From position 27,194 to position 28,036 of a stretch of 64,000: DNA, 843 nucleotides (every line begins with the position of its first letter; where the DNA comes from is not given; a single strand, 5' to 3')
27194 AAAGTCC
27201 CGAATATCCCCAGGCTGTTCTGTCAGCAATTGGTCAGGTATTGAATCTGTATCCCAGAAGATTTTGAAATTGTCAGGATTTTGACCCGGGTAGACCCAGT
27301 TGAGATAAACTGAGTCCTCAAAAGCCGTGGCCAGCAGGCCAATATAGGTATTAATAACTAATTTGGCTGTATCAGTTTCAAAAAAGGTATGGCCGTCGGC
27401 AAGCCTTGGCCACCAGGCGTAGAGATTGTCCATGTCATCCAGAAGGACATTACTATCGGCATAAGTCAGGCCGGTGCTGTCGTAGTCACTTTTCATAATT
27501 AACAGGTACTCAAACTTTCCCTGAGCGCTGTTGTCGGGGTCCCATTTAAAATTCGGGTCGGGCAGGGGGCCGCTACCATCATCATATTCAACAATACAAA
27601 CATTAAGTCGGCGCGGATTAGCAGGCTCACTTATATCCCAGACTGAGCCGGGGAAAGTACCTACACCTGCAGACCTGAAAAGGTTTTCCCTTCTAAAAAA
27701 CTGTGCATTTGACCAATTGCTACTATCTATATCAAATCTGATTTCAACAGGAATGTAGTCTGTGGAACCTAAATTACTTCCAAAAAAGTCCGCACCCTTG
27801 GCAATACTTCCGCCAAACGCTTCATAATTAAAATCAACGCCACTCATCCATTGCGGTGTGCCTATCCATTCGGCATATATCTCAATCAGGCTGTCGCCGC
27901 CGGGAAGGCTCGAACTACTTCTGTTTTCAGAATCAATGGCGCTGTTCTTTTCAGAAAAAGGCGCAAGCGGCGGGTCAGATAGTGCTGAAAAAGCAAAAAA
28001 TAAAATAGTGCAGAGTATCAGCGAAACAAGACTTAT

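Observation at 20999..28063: Three tandem paralogs share a ~175-aa N-terminal domain I cannot assign to any known family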

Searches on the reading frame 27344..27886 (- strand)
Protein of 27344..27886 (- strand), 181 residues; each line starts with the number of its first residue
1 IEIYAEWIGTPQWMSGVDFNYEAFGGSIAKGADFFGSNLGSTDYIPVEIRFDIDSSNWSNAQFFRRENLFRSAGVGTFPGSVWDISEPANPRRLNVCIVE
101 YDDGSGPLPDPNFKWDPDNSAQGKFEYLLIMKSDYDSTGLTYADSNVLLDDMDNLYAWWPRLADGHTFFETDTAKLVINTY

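Call 7: find_homologous_proteins(query=window:27344-27886:-, max_evalue=0.001)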
Query seq(181 aa) (181 aa): 8 proteins with E <= 0.001 among 45 candidates.
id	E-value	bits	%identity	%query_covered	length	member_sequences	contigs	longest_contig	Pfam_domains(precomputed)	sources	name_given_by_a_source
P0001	5.3e-120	416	99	100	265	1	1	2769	-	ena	-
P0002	9.7e-63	230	71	79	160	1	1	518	-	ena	-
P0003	8.2e-58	213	65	85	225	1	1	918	-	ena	-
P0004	2.7e-52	195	68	71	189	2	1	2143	-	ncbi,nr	ncbi:MAG: hypothetical protein IIC66_13420, partial [candidate division Zixibacteria bacterium]|nr:h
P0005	1.3e-40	157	48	94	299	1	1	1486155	-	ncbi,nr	ncbi:MAG: hypothetical protein IPH75_00225 [bacterium]|nr:hypothetical protein [bacterium]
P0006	1.3e-38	151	86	44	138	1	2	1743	-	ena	-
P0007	1.4e-26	112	80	36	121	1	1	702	-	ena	-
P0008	1.7e-19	88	51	57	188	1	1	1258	-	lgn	-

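Call 8: search_solved_structures(query=window:27344-27886:-, max_evalue=10)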
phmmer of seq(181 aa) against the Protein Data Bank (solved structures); distinct sequences matched with E-value up to 10: 2.
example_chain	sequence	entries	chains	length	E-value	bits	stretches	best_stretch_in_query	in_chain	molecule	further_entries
1zr9_A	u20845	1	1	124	1.5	11.9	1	105-140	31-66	Zinc finger protein 593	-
6lss_9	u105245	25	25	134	1.9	11.5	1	105-140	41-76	Zinc finger protein 593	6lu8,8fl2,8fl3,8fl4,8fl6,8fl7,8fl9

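Call 18: predict_structure(alignment_id=A2)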
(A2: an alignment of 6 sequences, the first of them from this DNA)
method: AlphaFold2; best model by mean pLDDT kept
length: 181 residues; sequences in the alignment: 6
mean_pLDDT: 43.7   pTM: 0.50
mean pLDDT of the five models: 43.7, 42.3, 41.4, 39.1, 38.4
residues with pLDDT >= 90: 0; 70-90: 2; 50-70: 75; < 50: 104
segments of 3 or more residues with pLDDT < 50: 1-45, 103-105, 122-124, 132-181
pLDDT, mean of each block of 10 residues (from residue 1): 24 31 27 33 50 65 57 59 60 61 52 52 53 39 36 42 29 21 22
secondary structure, 60 per line:
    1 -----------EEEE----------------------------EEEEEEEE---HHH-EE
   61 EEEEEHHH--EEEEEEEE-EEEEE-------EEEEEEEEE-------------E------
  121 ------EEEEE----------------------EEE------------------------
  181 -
elements in order: E12-15 E44-51 E59-65 E71-78 E80-84 E92-100 E127-131 E154-156
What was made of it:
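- Tried and rejected: A 6-sequence alignment gave an unusable model (pLDDT 43.7; call 18).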

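Call 19: search_protein_representatives(alignment_id=A2)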
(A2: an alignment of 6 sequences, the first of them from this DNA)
Query: 6 sequences, 181 profile positions. Proteins with E-value up to 0.001 (for the whole library): 326; up to 1e-10: 184; up to 1e-30: 59. The best 150 are listed.
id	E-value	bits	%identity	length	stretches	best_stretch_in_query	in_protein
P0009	6.9e-87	305.9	-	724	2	3-180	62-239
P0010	2.5e-84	297.6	-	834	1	3-180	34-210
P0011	2.1e-70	252.2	-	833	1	2-180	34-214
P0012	2.8e-65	235.5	-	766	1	3-180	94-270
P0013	5.1e-64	231.4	-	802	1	2-181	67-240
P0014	6.6e-61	221.2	-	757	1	2-178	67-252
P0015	4.3e-60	218.6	-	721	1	2-181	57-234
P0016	2.7e-58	212.8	-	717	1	2-179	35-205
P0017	4.6e-58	212.0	-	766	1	2-181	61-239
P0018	7.1e-58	211.4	-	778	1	2-179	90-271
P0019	6.9e-57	208.1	-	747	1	3-180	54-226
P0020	3.7e-56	205.8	-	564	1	2-179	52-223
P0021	5.5e-56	205.2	-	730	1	2-174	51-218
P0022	3.9e-54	199.2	-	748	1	15-181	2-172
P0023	8.1e-54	198.1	-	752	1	6-179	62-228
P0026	2.8e-51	189.9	-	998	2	2-179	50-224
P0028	1.7e-49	184.1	-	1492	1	4-178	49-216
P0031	3.1e-44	166.9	-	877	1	2-178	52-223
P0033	3.8e-43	163.4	-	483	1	3-177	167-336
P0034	1.1e-42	161.9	-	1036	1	6-175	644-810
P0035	8.1e-42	159.0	-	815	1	5-175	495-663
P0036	8.4e-42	159.0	-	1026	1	6-174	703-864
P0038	1.0e-39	152.2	-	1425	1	5-175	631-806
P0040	1.9e-39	151.3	-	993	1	9-174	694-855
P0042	1.1e-38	148.8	-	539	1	5-177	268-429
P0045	3.6e-38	147.2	-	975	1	6-175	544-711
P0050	1.5e-36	141.9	-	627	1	8-173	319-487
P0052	8.3e-36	139.5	-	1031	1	11-174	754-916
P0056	6.0e-35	136.7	-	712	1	5-179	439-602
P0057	2.1e-34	134.9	-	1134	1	10-172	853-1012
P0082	5.3e-28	114.0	-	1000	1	5-170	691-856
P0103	1.1e-23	99.9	-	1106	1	5-174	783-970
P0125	2.7e-18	82.4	-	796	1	10-170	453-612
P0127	8.3e-18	80.8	-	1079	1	10-173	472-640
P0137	7.7e-17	77.7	-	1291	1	10-171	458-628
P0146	4.8e-15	71.8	-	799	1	10-170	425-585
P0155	4.9e-14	68.5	-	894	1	30-170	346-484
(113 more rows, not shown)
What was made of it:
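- Tried and rejected: The exhaustive profile search was needed (call 19).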

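Call 22: search_protein_families(library=pfam, proteins=[P0034, P0036, P0038, P0040, P0052, P0057, P0035, P0042, P0050, P0056], max_evalue=0.01)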
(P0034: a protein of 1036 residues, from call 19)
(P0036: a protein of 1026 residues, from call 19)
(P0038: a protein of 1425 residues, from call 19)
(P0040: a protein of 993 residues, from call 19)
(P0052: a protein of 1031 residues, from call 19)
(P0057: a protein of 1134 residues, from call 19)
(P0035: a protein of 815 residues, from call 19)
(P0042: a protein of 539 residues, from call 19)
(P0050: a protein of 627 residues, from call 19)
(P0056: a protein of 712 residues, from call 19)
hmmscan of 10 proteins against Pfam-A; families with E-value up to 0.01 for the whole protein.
P0034 (1036 aa): 2 families
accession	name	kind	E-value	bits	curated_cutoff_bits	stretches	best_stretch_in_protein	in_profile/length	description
PF13860.13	FlgD_ig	-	0.00017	22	27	1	964-1010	22-69/79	FlgD Ig-like domain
PF13585.12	CHU_C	-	0.007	16.9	27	0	966-1016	28-72/86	CHU_C Type IX secretion signal domain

P0036 (1026 aa): 0 families

P0038 (1425 aa): 1 family
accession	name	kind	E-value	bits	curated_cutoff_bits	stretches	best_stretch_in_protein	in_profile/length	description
PF13860.13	FlgD_ig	-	1.4e-05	25.4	27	1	1355-1411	18-74/79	FlgD Ig-like domain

P0040 (993 aa): 1 family
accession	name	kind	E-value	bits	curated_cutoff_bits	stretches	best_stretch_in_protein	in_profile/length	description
PF13860.13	FlgD_ig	-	0.0018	18.7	27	0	921-971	23-75/79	FlgD Ig-like domain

P0052 (1031 aa): 1 family
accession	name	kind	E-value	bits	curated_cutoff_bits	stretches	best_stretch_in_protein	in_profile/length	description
PF18962.6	Por_Secre_tail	-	4.2e-06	27.4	27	1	953-1027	2-73/75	Secretion system C-terminal sorting domain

P0057 (1134 aa): 3 families
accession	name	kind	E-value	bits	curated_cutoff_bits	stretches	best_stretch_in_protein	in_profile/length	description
PF13860.13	FlgD_ig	-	1.5e-09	38.1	27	1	1069-1121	23-75/79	FlgD Ig-like domain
PF18962.6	Por_Secre_tail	-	2.4e-05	25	27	1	1051-1130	2-73/75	Secretion system C-terminal sorting domain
PF13585.12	CHU_C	-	0.0021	18.6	27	1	1069-1121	27-72/86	CHU_C Type IX secretion signal domain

P0035 (815 aa): 2 families
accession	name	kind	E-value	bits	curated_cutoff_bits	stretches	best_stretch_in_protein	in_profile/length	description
PF13860.13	FlgD_ig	-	2.5e-08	34.2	27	1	744-803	16-76/79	FlgD Ig-like domain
PF18962.6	Por_Secre_tail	-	0.0003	21.5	27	1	733-813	3-75/75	Secretion system C-terminal sorting domain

P0042 (539 aa): 1 family
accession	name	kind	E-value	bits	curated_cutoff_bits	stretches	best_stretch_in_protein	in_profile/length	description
PF18962.6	Por_Secre_tail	-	9.7e-08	32.6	27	1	456-537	2-75/75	Secretion system C-terminal sorting domain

P0050 (627 aa): 1 family
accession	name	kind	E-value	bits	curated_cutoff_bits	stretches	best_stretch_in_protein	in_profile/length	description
PF13585.12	CHU_C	-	0.0093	16.5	27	0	552-611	26-78/86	CHU_C Type IX secretion signal domain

P0056 (712 aa): 1 family
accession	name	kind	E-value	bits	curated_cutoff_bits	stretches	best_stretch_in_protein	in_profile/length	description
PF18962.6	Por_Secre_tail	-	2.4e-06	28.2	27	1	629-709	2-74/75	Secretion system C-terminal sorting domain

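Call 28: search_solved_structures(query=A3, max_evalue=10, show_alignments=2)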
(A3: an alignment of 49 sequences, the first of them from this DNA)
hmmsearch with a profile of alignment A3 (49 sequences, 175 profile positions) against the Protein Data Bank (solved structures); distinct sequences matched with E-value up to 10: 3.
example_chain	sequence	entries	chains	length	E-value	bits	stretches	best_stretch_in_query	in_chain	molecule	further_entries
6x6k_AT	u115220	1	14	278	0.037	17.2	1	26-122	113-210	Cag pathogenicity island protein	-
6oee_A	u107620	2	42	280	0.037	17.2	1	26-122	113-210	Type IV secretion system apparatus protein CagT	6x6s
3n90_A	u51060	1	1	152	1.3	12.2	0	14-49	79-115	Thylakoid lumenal 15 kDa protein 1, chloroplastic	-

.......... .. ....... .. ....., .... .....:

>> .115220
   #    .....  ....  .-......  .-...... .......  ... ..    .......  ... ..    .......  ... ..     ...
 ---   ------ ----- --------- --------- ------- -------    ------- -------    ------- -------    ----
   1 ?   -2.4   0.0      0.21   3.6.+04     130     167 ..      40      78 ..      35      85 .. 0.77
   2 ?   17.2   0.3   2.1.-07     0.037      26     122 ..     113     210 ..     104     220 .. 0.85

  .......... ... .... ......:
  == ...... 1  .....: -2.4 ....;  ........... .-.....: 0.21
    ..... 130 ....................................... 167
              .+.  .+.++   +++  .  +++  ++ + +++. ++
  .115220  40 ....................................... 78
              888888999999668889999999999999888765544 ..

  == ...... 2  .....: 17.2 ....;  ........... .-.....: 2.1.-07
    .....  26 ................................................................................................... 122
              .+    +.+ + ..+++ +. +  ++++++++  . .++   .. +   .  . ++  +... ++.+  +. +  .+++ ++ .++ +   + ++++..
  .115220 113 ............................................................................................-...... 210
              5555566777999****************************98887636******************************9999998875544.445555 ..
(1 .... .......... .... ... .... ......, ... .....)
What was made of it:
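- Tried and rejected: The PDB profile hit to CagT (E = 0.037; call 28) was judged to be chance: low score, a single protein, unrelated biology.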

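Call 29: search_protein_families(library=pfam, alignment_id=A3, max_evalue=1)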
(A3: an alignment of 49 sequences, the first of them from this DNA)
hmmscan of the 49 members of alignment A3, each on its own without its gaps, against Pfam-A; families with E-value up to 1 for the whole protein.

A. member 1, seq(181 aa): 0 families

B. families by the number of members that match (of 49 scanned): 4 families
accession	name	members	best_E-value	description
PF17710.6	DUF5555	1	0.023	Family of unknown function (DUF5555)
PF12099.14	DUF3575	1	0.073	Protein of unknown function (DUF3575)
PF07100.16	ASRT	1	0.19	Anabaena sensory rhodopsin transducer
PF08725.16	Integrin_b_cyt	1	0.22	Integrin beta cytoplasmic domain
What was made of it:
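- On Any Pfam-A family (N-domain): The 49 diverse members give only noise (best 0.023, one member each, four unrelated families; call 29).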

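Call 30: find_homologous_proteins(query=A3, max_evalue=0.00001)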
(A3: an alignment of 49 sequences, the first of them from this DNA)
Query A3 (49 sequences) (181 aa, profile of the alignment): 32 proteins with E <= 0.00001 among 8000 candidates.
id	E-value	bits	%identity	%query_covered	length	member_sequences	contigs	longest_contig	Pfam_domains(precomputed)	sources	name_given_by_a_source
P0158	4.2e-69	250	48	98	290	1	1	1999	-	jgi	-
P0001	6.7e-66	239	99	100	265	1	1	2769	-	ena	-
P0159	1.9e-64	235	52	99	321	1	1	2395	-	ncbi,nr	ncbi:MAG: hypothetical protein IH931_08090, partial [candidate division Zixibacteria bacterium]|nr:h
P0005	3.4e-62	227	48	94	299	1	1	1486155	-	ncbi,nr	ncbi:MAG: hypothetical protein IPH75_00225 [bacterium]|nr:hypothetical protein [bacterium]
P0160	8.1e-62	226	44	95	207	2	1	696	-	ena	-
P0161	1.5e-59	219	46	96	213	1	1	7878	-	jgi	jgi:hypothetical protein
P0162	1.6e-58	215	45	95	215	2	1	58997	-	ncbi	-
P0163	1.7e-58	215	43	89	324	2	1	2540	-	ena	-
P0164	3.0e-58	215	43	95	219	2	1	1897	-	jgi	jgi:hypothetical protein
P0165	3.7e-58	214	44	96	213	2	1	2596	-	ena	-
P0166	7.3e-58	213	40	96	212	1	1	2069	-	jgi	jgi:hypothetical protein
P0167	2.1e-57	212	44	95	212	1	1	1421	-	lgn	-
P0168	4.8e-56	207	45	95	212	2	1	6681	-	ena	-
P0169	4.9e-56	207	59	97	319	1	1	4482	-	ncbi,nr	ncbi:MAG TPA: hypothetical protein VHP63_00020, partial [candidate division Zixibacteria bacterium]|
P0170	3.1e-55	205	42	95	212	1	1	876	-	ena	-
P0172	3.0e-40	156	41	72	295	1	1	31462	-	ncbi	-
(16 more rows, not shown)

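Call 32: find_encoding_contigs(protein=P0005, flank=8000, max_places=2)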
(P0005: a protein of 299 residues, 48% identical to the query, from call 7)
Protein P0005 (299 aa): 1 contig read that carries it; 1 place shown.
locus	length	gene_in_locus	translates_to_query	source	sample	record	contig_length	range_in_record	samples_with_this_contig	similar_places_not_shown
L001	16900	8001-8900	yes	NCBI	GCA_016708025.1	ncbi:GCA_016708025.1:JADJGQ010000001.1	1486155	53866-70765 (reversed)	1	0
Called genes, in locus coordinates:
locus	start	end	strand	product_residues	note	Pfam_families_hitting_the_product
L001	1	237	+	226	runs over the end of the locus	-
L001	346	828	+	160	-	PF14137:DUF4304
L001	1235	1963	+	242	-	PF10502:Peptidase_S26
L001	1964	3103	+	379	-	PF04055:Radical_SAM, PF06969:HemN_C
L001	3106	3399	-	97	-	PF14342:DUF4396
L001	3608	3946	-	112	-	PF07653:SH3_2 (weak)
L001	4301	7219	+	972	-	PF24248:DUF7451 (weak), PF00404:Dockerin_1 (weak)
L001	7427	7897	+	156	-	-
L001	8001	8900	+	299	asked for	-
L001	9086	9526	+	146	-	PF08309:LVIVD (weak)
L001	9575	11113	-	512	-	PF13541:ChlI, PF00158:Sigma54_activat (faint), PF05496:RuvB_N (faint), PF01078:Mg_chelatase, PF07728:AAA_5, PF00493:MCM (weak), PF13335:Mg_chelatase_C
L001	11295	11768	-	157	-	-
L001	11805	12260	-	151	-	-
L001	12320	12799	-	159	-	-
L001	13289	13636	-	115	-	PF00581:Rhodanese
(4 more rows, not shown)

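Call 33: find_encoding_contigs(protein=P0162, flank=8000, max_places=2)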
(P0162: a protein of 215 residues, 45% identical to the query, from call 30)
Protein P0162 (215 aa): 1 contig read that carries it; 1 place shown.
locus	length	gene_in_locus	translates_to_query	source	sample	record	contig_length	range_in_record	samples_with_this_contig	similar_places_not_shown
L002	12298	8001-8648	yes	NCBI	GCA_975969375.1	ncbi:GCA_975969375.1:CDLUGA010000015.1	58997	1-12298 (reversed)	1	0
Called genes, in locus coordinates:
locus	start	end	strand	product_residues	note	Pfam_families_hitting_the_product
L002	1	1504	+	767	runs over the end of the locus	PF13290:CHB_HEX_C_1 (faint), PF13287:Fn3_assoc (faint), PF13860:FlgD_ig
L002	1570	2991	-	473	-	PF01943:Polysacc_synt, PF13440:Polysacc_synt_3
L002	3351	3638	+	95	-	-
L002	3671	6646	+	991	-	PF00515:TPR_1 (faint), PF07719:TPR_2 (faint), PF17874:TPR_MalT (weak), PF13424:TPR_12, PF00158:Sigma54_activat, PF14532:Sigma54_activ_2, PF25601:AAA_lid_14, PF02954:HTH_8, +7 more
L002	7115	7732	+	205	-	-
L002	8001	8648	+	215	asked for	-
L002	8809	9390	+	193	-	-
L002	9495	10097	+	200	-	-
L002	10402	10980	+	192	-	-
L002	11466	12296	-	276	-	?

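Call 34: predict_structure(alignment_id=A3)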
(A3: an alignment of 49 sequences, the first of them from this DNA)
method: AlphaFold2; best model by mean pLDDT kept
length: 181 residues; sequences in the alignment: 49
mean_pLDDT: 95.6   pTM: 0.92
mean pLDDT of the five models: 95.6, 95.2, 95.1, 94.9, 94.8
residues with pLDDT >= 90: 168; 70-90: 9; 50-70: 4; < 50: 0
segments of 3 or more residues with pLDDT < 50: none
pLDDT, mean of each block of 10 residues (from residue 1): 97 97 98 97 98 97 95 98 98 98 76 95 96 98 97 98 95 94 94
secondary structure, 60 per line:
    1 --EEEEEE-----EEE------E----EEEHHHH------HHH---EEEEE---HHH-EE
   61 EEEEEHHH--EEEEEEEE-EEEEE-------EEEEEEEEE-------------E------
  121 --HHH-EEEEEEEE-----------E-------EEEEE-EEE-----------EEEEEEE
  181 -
elements in order: E3-8 E14-16 E28-30 H31-34 E47-51 E59-65 E71-78 E80-84 E92-100 E127-134 E154-158 E160-162 E174-180
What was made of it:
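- The confident model (pLDDT 95.6, pTM 0.92) is almost all beta, with 12 strands and one short helix (call 34).
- Tried and rejected: A 49-sequence alignment fixed this (call 34).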

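Call 37: fold_search(model_id=the predicted structure, library=pdb)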
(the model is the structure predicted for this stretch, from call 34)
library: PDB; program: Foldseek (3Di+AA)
matches with E <= 10: 214; with E <= 0.001: 0
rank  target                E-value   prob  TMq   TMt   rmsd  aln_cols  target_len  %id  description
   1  2zaa_A                1.5e-01  0.03  0.15  0.12  17.0       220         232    9  Crystal Structure of Family 7 Alginate Lyase A1-II' H191N/Y284F in Complex with Substrate (GGMG) (released 2008-05-27)
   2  4han_A                2.1e-01  0.06  0.18  0.13  15.2       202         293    9  Crystal structure of Galectin 8 with NDP52 peptide (released 2013-03-20)
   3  3vkl_A                2.7e-01  0.04  0.14  0.11  15.8       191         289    7  Protease-resistant mutant form of human Galectin-8 in complex with two lactose molecules (released 2012-09-12)
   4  5oyp_C                3.2e-01  0.02  0.12  0.10  18.7       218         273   12  Sacbrood virus of honeybee (released 2018-07-18)
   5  8jt4                  3.2e-01  0.01  0.11  0.09  18.6       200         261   12  Substrate -binding mode guided protein design of alginate lyase FlAlyA for altered end-product distribution (released 2024-06-26)
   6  4ylz_C                3.6e-01  0.06  0.18  0.21  14.3       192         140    8  Crystal structure of the human galectin-4 C-terminal carbohydrate recognition domain in complex with lacto-N-neotetrao (released 2015-07-01)
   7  3wg2_A                4.3e-01  0.04  0.16  0.18  16.6       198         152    8  Crystal structure of Agrocybe cylindracea galectin mutant (N46A) (released 2013-11-27)
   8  2z42                  5.2e-01  0.02  0.15  0.13  15.6       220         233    8  Crystal Structure of Family 7 Alginate Lyase A1-II' from Sphingomonas sp. A1 (released 2008-05-27)
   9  6eh1_C                7.4e-01  0.01  0.12  0.10  18.9       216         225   12  Sacbrood virus of honeybee - expansion state II (released 2018-07-18)
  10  4gxl_A                7.9e-01  0.02  0.14  0.16  16.6       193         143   11  The crystal structure of Galectin-8 C-CRD in complex with NDP52 (released 2013-05-08)
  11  3zpy_B                7.9e-01  0.01  0.13  0.12  15.5       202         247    9  Crystal structure of the marine PL7 alginate lyase AlyA1 from Zobellia galactanivorans (released 2013-06-26)
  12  2za9                  8.4e-01  0.01  0.11  0.10  16.3       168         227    7  Crystal Structure of Alginate lyase A1-II' N141C/N199C (released 2008-05-27)
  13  8hl9                  8.9e-01  0.02  0.12  0.14  14.0       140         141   11  Crystal structure of Galectin-8 C-CRD with part of linker (released 2023-07-05)
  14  3n7k_A                8.9e-01  0.01  0.12  0.07  16.1       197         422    7  Crystal structure of botulinum neurotoxin serotype C1 binding domain (released 2010-09-08)
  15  2r0h_B                9.5e-01  0.02  0.16  0.17  13.9       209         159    9  Fungal lectin CGL3 in complex with chitotriose (chitotetraose) (released 2008-05-20)
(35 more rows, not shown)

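Call 43: fold_search(model_id=the predicted structure, library=viral)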
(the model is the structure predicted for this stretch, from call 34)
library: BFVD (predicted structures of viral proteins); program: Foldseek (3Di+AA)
matches with E <= 10: 377; with E <= 0.001: 0
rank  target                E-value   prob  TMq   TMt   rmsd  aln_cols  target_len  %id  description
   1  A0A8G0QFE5            1.5e-01  0.30  0.25  0.06  11.8       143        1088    6  VP4 [Zoersel tick virus]
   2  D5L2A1                1.5e-01  0.03  0.12  0.11  17.0       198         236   10  Uncharacterized protein [uncultured virus]
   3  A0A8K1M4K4            2.4e-01  0.01  0.10  0.06  19.5       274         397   11  Uncharacterized protein [Giant panda associated circular DNA virus]
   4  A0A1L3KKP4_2          3.2e-01  0.04  0.17  0.05  13.8       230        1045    8  (no name in the UniProt tables at hand)
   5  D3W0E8                3.8e-01  0.03  0.15  0.09  16.0       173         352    6  Putative phage structural protein [Lactococcus phage 1358]
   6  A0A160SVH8            4.6e-01  0.04  0.17  0.07  16.2       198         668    6  (no name in the UniProt tables at hand)
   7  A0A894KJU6            4.6e-01  0.02  0.13  0.10  18.1       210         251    9  Uncharacterized protein [Nuksystermes virus]
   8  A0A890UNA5            4.8e-01  0.03  0.12  0.10  15.6       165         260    7  Hydrolase [Microbacterium phage Shocker]
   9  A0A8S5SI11            5.1e-01  0.02  0.15  0.13  14.9       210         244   12  Concanavalin A-like lectin/glucanase [Siphoviridae sp. ctHAs12]
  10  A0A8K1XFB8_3          5.1e-01  0.02  0.14  0.04  15.8       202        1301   11  (no name in the UniProt tables at hand)
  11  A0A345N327            5.5e-01  0.02  0.14  0.08  17.2       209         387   10  Capsid protein [Bacilladnaviridae sp. isolate ctia23]
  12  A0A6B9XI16            5.5e-01  0.02  0.14  0.06  15.8       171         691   12  SGNH hydrolase-type esterase domain-containing protein [Escherichia phage anhysbys]
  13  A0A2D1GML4            6.1e-01  0.02  0.15  0.10  15.6       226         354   11  (no name in the UniProt tables at hand)
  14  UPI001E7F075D         6.5e-01  0.02  0.13  0.10  14.2       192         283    8  (no name look-up for this kind of identifier)
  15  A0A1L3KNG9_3          6.5e-01  0.01  0.13  0.05  17.7       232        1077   11  (no name in the UniProt tables at hand)
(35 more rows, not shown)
